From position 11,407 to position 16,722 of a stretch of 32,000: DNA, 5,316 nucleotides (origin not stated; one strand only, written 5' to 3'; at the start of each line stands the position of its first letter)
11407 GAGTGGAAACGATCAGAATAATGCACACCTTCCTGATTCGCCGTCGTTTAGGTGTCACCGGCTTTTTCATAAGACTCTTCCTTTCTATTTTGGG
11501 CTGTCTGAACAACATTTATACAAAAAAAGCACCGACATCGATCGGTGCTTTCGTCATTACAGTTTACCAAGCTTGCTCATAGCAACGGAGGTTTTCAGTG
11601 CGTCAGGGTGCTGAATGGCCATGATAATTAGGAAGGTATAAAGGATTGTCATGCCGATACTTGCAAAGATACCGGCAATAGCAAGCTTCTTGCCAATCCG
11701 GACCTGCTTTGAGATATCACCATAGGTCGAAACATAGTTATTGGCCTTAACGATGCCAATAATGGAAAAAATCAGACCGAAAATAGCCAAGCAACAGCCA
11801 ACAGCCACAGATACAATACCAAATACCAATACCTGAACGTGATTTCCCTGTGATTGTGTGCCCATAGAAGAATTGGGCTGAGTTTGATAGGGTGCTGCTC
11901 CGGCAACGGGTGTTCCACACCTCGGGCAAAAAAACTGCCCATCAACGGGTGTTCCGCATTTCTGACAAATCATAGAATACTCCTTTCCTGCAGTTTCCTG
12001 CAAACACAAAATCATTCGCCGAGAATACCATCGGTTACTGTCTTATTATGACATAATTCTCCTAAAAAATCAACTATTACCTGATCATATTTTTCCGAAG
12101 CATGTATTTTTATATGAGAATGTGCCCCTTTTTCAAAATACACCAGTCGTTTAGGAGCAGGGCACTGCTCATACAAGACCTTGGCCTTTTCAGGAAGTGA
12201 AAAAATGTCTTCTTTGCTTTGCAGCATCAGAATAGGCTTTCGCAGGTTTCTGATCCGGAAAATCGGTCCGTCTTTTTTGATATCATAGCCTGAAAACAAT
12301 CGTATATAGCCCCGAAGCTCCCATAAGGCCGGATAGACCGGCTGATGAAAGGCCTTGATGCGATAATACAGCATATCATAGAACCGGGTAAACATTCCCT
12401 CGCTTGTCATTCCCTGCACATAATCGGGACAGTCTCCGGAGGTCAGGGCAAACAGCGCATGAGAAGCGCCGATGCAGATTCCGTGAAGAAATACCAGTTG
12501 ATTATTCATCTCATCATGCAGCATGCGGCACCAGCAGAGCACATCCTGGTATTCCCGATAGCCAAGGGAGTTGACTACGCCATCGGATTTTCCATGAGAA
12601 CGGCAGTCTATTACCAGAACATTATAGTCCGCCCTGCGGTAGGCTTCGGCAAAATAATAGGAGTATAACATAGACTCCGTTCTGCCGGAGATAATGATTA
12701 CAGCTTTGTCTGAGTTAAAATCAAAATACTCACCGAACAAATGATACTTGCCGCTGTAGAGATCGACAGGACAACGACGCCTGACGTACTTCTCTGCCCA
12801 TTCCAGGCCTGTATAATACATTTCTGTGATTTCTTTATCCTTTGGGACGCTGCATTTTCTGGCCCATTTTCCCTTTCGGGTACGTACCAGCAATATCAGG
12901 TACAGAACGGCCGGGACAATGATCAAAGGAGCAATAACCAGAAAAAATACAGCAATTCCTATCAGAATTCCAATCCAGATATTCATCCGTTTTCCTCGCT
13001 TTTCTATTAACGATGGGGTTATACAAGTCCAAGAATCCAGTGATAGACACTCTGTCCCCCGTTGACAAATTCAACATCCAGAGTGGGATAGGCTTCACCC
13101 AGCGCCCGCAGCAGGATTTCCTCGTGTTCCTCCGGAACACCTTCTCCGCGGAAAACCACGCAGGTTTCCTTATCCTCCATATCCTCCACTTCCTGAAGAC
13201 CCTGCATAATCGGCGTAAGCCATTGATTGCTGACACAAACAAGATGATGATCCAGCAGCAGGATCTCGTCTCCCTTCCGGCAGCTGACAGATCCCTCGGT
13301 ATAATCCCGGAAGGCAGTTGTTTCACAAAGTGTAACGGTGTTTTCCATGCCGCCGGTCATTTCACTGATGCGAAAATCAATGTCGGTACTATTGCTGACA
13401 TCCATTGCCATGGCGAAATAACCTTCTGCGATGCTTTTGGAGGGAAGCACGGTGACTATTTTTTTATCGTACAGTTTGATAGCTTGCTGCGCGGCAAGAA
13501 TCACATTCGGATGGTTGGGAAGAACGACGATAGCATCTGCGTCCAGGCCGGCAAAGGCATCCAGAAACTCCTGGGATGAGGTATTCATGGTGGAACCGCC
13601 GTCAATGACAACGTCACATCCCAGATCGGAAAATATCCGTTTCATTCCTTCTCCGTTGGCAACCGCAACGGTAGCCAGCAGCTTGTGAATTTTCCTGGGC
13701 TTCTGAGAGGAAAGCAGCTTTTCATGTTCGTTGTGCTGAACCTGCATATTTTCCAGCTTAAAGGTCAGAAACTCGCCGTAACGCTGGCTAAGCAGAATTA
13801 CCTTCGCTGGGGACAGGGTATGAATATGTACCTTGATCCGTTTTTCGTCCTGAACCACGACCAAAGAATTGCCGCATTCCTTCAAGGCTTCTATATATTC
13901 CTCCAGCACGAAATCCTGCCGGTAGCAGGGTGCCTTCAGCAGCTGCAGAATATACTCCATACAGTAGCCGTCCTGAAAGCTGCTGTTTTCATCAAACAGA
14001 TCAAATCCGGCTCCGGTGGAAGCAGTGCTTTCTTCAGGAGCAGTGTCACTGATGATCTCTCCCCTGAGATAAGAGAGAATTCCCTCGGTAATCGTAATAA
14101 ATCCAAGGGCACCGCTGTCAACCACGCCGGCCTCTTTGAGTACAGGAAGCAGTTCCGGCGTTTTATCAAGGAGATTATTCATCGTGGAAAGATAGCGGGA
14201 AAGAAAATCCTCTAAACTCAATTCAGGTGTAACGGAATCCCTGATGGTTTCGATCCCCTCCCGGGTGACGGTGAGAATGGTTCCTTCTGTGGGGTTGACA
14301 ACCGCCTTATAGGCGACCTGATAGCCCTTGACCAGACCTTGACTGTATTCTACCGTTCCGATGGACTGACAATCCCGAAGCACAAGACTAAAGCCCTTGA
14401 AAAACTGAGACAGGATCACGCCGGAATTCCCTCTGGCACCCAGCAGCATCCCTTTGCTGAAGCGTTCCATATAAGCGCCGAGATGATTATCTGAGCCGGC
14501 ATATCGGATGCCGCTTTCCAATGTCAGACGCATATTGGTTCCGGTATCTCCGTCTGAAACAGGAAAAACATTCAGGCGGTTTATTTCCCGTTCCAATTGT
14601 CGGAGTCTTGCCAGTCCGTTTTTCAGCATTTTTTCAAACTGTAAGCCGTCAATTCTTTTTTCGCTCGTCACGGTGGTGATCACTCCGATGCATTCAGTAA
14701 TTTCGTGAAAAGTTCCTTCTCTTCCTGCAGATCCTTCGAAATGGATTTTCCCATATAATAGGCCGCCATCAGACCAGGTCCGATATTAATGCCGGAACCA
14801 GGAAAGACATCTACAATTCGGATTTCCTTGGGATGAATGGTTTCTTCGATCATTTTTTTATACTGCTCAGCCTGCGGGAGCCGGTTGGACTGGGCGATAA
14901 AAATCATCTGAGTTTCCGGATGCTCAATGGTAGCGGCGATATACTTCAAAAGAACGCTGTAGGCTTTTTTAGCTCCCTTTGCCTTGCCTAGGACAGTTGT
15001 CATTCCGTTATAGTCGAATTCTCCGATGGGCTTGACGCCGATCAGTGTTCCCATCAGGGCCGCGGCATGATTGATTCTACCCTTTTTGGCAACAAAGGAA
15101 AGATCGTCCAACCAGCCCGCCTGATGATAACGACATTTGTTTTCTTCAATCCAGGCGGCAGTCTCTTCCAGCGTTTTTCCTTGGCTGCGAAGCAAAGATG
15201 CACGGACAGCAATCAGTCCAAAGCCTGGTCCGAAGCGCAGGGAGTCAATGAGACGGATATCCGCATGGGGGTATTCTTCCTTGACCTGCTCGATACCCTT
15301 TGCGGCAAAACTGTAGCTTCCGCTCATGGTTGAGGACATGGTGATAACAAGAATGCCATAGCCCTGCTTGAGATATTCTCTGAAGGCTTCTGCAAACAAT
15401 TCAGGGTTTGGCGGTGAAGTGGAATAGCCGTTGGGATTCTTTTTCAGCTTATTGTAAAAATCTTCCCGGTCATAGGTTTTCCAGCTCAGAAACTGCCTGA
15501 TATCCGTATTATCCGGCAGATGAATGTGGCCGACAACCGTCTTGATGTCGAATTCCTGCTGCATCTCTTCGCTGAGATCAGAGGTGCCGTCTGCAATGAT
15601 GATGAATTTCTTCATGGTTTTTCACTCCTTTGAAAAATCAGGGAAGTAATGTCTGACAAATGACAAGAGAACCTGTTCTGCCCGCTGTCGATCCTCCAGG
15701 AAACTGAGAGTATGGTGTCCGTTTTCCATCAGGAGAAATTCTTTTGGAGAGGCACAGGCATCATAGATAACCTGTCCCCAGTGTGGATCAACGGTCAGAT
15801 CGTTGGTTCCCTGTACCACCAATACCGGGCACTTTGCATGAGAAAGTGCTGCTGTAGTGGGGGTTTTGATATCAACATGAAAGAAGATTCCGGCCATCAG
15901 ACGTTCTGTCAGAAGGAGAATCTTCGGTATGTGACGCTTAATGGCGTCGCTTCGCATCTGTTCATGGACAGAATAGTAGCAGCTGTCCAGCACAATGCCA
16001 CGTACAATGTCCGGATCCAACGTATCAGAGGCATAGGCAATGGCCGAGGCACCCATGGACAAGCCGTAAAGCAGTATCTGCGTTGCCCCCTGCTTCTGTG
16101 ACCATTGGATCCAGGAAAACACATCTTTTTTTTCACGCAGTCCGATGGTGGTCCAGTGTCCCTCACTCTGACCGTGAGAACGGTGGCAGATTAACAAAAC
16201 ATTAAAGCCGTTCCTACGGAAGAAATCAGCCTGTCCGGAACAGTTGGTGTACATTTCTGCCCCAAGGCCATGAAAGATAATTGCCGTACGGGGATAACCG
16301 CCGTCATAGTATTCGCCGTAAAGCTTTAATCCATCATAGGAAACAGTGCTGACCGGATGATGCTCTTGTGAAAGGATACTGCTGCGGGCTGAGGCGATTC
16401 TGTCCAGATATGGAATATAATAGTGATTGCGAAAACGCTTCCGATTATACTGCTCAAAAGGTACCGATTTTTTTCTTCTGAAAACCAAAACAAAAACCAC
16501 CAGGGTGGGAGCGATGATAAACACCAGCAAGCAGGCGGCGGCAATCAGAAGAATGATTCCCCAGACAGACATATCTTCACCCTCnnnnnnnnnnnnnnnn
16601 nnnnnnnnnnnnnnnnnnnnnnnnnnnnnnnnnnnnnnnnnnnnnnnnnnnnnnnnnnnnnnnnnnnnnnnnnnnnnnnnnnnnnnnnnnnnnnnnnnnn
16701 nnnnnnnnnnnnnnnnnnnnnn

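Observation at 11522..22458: Eleven-gene, translationally coupled lipid-acylation operon with private carrier proteins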

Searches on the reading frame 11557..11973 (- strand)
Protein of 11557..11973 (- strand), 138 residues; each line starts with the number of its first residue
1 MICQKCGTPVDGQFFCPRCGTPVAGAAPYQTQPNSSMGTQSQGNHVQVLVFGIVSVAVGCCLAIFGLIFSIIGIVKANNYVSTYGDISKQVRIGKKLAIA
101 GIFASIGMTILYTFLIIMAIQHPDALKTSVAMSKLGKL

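Call 16: search_protein_families(library=pfam, proteins=[window:11557-11973:-], max_evalue=1)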
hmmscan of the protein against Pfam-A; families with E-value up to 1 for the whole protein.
window:11557-11973:- (138 aa): 25 families
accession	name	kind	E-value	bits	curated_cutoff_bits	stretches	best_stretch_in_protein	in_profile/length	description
PF07666.16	MpPF26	-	1.4e-05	25.4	37.2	1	49-116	2-75/75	M penetrans paralogue family 26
PF13240.11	Zn_Ribbon_1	-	0.0015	18.7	25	2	3-23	2-23/23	zinc-ribbon domain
PF12773.13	DZR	-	0.0017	19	27.3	1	3-23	15-34/45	Double zinc ribbon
PF13248.11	Zn_ribbon_3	-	0.0033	17.3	27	1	3-22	5-25/26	zinc-ribbon domain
PF13273.12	DUF4064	-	0.0042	17.7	32.1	1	35-79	41-83/102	Protein of unknown function (DUF4064)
PF22747.2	Zn_ribbon_DUF2089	-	0.0048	17.4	27.6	1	3-14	15-26/32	DUF2089 zinc ribbon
PF18439.7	zf_UBZ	-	0.0082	16.2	25.6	1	13-24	2-13/32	Ubiquitin-Binding Zinc Finger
PF11781.13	Zn_ribbon_RRN7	-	0.01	15.9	27.1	1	9-21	17-29/32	Zinc-finger of RNA-polymerase I-specific TFIIB, Rrn7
PF13828.11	DUF4190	-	0.014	15.5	35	1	49-113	6-60/62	Domain of unknown function (DUF4190)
PF14803.11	Zn_ribbon_Nudix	-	0.017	15.5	25.6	1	15-25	2-12/34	Nudix N-terminal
PF24460.1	DUF7575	-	0.033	14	28.5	1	3-23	6-27/28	Domain of unknown function (DUF7575)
PF07191.17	Zn_ribbon_6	-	0.039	14.4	25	1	2-23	18-39/67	Double zinc ribbon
PF18912.6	DZR_2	-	0.084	13.2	27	1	2-19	38-55/56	Double zinc ribbon domain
PF24396.1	DUF7541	-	0.13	12.6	28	1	49-102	32-80/120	Family of unknown function (DUF7541)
PF09297.16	Zn_ribbon_NUD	-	0.16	12.2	24.8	1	15-23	5-13/32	NADH pyrophosphatase zinc ribbon domain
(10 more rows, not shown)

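Call 46: search_protein_families(library=ncbifam, proteins=[window:11557-11973:-], max_evalue=0.01)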
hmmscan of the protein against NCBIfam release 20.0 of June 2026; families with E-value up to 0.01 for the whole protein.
window:11557-11973:- (138 aa): 2 families
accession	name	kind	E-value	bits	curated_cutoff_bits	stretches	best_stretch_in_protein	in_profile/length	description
NF040945.1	CCC_membrane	equivalog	3e-09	37.1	65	1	44-119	1-76/99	CCC motif membrane protein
NF049861.1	SCO2400_fam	subfamily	0.0047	17.5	55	1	3-39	4-40/136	SCO2400 family protein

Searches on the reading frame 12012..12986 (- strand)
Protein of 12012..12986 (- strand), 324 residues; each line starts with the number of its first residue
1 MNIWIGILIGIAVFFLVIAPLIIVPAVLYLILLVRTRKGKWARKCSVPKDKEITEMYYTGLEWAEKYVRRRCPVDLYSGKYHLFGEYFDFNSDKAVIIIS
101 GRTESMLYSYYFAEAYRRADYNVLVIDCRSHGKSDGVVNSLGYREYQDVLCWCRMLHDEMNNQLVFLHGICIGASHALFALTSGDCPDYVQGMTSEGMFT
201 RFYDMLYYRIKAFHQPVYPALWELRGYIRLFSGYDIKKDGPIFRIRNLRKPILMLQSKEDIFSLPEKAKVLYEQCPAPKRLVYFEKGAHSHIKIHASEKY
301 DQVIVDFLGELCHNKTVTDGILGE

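Call 3: search_protein_families(library=pfam, proteins=[window:12012-12986:-], max_evalue=0.01)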
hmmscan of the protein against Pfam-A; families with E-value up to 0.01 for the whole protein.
window:12012-12986:- (324 aa): 3 families
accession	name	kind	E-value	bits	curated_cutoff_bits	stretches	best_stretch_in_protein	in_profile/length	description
PF12146.15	Hydrolase_4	-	2.4e-11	43.8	27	1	92-193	3-104/239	Serine aminopeptidase, S33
PF00561.26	Abhydrolase_1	-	1e-07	32.3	25.8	1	95-198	2-102/245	alpha/beta hydrolase fold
PF12697.13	Abhydrolase_6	-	0.0026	18.9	26.3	1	111-211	19-113/217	Alpha/beta hydrolase family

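Call 4: search_protein_families(library=ncbifam, proteins=[window:12012-12986:-], max_evalue=0.01)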
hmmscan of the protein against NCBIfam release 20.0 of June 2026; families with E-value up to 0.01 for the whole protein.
window:12012-12986:- (324 aa): 5 families
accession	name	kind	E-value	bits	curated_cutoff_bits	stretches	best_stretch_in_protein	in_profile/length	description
NF047920.1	lactonase_UilS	equivalog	1.8e-09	37.7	400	2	111-182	43-117/285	UilS family quorum-quenching N-acyl-homoserine lactonase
NF008019.0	PRK10749.1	equivalog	0.0004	19.5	362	1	86-138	47-99/335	lysophospholipase L2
TIGR02427.1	protocat_pcaD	equivalog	0.00085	18.8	255.85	0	118-175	37-91/251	3-oxoadipate enol-lactonase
NF041759.1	mac_hydro_EstT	equivalog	0.0023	17.1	450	0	81-149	10-79/278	macrolide hydrolase EstT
TIGR01607.1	PST-A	paralog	0.0027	16.8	218.25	0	91-148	47-103/332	Plasmodium subtelomeric family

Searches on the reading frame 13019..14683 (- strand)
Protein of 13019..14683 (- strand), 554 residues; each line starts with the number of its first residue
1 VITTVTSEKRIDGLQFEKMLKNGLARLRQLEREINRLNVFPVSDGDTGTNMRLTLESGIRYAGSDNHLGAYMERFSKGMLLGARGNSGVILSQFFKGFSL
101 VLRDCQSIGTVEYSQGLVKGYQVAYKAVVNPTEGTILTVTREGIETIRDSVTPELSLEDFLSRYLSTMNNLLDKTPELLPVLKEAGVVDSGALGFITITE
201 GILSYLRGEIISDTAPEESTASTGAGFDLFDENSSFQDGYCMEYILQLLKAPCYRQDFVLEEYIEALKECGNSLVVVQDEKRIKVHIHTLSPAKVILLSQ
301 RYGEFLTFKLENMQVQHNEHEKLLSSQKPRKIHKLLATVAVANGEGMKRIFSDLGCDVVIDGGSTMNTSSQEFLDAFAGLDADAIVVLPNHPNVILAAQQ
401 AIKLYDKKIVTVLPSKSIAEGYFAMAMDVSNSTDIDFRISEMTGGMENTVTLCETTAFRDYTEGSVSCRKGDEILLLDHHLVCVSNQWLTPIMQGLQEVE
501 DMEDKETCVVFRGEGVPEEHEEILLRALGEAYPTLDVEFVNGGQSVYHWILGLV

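Call 3: search_protein_families(library=pfam, proteins=[window:13019-14683:-], max_evalue=0.01)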
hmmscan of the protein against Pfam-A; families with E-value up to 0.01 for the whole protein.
window:13019-14683:- (554 aa): 3 families
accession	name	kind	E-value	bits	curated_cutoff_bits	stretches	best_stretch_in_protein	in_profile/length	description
PF13684.11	FakA-like_C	-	3e-48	164.5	23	1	337-552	1-214/216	Fatty acid kinase subunit A-like, C-terminal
PF02734.22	Dak2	-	2.5e-34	119.1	27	1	41-203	1-173/174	DAK2 domain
PF21645.3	FakA-like_M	-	4.1e-21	75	24.9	1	239-319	3-79/80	Fatty acid kinase subunit A-like, middle domain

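Call 4: search_protein_families(library=ncbifam, proteins=[window:13019-14683:-], max_evalue=0.01)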
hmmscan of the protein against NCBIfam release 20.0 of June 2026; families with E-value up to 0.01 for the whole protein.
window:13019-14683:- (554 aa): 4 families
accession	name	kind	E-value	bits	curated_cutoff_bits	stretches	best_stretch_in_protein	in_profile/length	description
TIGR03599.1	YloV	subfamily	3.3e-143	478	396.1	1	16-552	1-528/530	DAK2 domain fusion protein YloV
NF038248.1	FakA_VfrB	equivalog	5.5e-106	355.2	975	1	10-551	2-546/549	fatty acid kinase catalytic subunit FakA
TIGR02361.1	dak_ATP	equivalog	7.7e-05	21.5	574.95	1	7-153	376-519/583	glycerone kinase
NF011049.0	PRK14479.1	subfamily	0.0012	17.5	492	1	6-182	354-534/568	dihydroxyacetone kinase family protein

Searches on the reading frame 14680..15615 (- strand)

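Call 3: search_protein_families(library=pfam, proteins=[window:14680-15615:-], max_evalue=0.01)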
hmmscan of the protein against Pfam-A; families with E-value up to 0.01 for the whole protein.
window:14680-15615:- (311 aa): 1 family
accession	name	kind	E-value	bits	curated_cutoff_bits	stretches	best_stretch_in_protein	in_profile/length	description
PF02645.21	DegV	-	2.7e-54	184.8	27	1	3-287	1-277/280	Uncharacterised protein, DegV family COG1307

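Call 4: search_protein_families(library=ncbifam, proteins=[window:14680-15615:-], max_evalue=0.01)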
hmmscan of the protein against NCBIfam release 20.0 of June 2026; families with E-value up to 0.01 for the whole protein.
window:14680-15615:- (311 aa): 3 families
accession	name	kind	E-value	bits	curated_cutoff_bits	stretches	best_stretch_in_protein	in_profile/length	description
TIGR00762.1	DegV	domain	2.9e-57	194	99.7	1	5-287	2-275/276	DegV family EDD domain-containing protein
NF038249.1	fatty_FakB1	equivalog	3.7e-26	91.9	350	1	3-293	2-285/286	fatty acid kinase binding subunit FakB1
TIGR02287.1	PaaY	equivalog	0.0022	17.7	319.6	0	113-238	14-131/192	phenylacetic acid degradation protein PaaY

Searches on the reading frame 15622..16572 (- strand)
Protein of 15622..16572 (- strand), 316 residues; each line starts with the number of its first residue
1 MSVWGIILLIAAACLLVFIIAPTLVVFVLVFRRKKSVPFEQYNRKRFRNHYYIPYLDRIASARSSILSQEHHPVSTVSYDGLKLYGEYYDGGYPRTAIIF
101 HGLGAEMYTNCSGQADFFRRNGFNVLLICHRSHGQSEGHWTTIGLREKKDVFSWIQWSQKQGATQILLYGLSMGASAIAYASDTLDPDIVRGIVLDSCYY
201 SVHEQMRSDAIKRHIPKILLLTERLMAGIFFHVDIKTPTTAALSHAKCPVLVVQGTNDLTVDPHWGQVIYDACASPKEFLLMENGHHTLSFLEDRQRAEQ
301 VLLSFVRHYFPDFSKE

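Call 3: search_protein_families(library=pfam, proteins=[window:15622-16572:-], max_evalue=0.01)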
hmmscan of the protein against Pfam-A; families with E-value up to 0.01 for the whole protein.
window:15622-16572:- (316 aa): 6 families
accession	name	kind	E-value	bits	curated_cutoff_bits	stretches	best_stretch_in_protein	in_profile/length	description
PF12146.15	Hydrolase_4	-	1.2e-14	54.6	27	2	98-233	8-137/239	Serine aminopeptidase, S33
PF00561.26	Abhydrolase_1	-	8.6e-10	39.1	25.8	1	98-198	4-102/245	alpha/beta hydrolase fold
PF02129.25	Peptidase_S15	-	4.9e-08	33.4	23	1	90-175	46-106/262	X-Pro dipeptidyl-peptidase (S15 family)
PF12697.13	Abhydrolase_6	-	3.8e-07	31.4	26.3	1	99-295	3-211/217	Alpha/beta hydrolase family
PF03959.19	FSH1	-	0.004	17.3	21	1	242-287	155-200/211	Serine hydrolase (FSH1)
PF02230.22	Abhydrolase_2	-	0.006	16.9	23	0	162-217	103-159/217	Phospholipase/Carboxylesterase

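Call 4: search_protein_families(library=ncbifam, proteins=[window:15622-16572:-], max_evalue=0.01)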
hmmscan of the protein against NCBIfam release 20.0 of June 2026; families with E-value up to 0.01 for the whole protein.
window:15622-16572:- (316 aa): 7 families
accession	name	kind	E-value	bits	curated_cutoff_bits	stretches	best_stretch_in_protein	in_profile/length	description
NF047920.1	lactonase_UilS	equivalog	4.9e-08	33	400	1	113-183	43-117/285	UilS family quorum-quenching N-acyl-homoserine lactonase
TIGR03101.1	hydr2_PEP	hypoth_equivalog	2.3e-06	27.3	202.75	1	112-185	46-120/266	hydrolase 2, exosortase A system-associated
TIGR02427.1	protocat_pcaD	equivalog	4.4e-06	26.3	255.85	0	240-306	186-250/251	3-oxoadipate enol-lactonase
NF051487.1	bifunc_PcaCD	exception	4.5e-06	26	430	0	238-307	345-412/413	bifunctional 4-carboxymuconolactone decarboxylase/3-oxoadipate enol-lactonase PcaCD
NF052543.1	PhlpBipLPA4030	equivalog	0.0012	18.1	450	1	242-290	246-294/312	phospholipase BipL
NF045945.1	ProImpepLactob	equivalog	0.0021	17.6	400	0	240-305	227-289/293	proline iminopeptidase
TIGR03695.1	menH_SHCHC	equivalog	0.0038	16.7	208.55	1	97-204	5-110/252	2-succinyl-6-hydroxy-2,4-cyclohexadiene-1-carboxylate synthase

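Call 38: search_solved_structures(query=window:15622-16572:-, max_evalue=0.001)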
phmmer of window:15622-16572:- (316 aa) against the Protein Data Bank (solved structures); distinct sequences matched with E-value up to 0.001: 17.
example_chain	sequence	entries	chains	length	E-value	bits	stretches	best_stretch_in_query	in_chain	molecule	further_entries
5g59_A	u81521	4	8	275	5.8e-11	45.5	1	66-177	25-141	ESTERASE | Uncharacterized protein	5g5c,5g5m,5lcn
4fbm_A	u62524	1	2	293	1e-09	41.4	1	240-309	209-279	LipS lipolytic enzyme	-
4fbl_A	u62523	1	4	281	1.4e-09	40.9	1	240-308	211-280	LipS lipolytic enzyme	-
10bv_A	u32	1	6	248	6.3e-09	38.8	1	76-290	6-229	Chlorogenic acid esterase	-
8skm_A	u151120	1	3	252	1.9e-07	33.9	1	76-290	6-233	Chlorogenic acid esterase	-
8slj_A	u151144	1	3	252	2.3e-07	33.6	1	76-290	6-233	Alpha/beta hydrolase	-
3pf8_A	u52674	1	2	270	2.8e-07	33.3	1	74-290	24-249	Cinnamoyl esterase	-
3pf9_A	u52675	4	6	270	7.1e-07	32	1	74-290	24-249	Cinnamoyl esterase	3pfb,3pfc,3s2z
3qm1_A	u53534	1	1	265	7.9e-07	31.9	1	74-290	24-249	Cinnamoyl esterase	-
7xrh_A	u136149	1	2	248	1.5e-06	30.9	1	76-289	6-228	Cinnamoyl esterase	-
7xri_A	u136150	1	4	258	3.4e-06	29.8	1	76-289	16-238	Cinnamoyl esterase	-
7e04_A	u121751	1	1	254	0.00017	24.2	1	88-305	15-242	Lipase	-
8hea_A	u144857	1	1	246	0.0005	22.7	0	239-305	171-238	Thermostable carboxylesterase Est30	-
9wo1_A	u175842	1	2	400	0.0006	22.4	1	123-310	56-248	Osmotically inducible protein C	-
4lhe_A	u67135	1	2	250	0.00077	22.1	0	233-306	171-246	Thermostable monoacylglycerol lipase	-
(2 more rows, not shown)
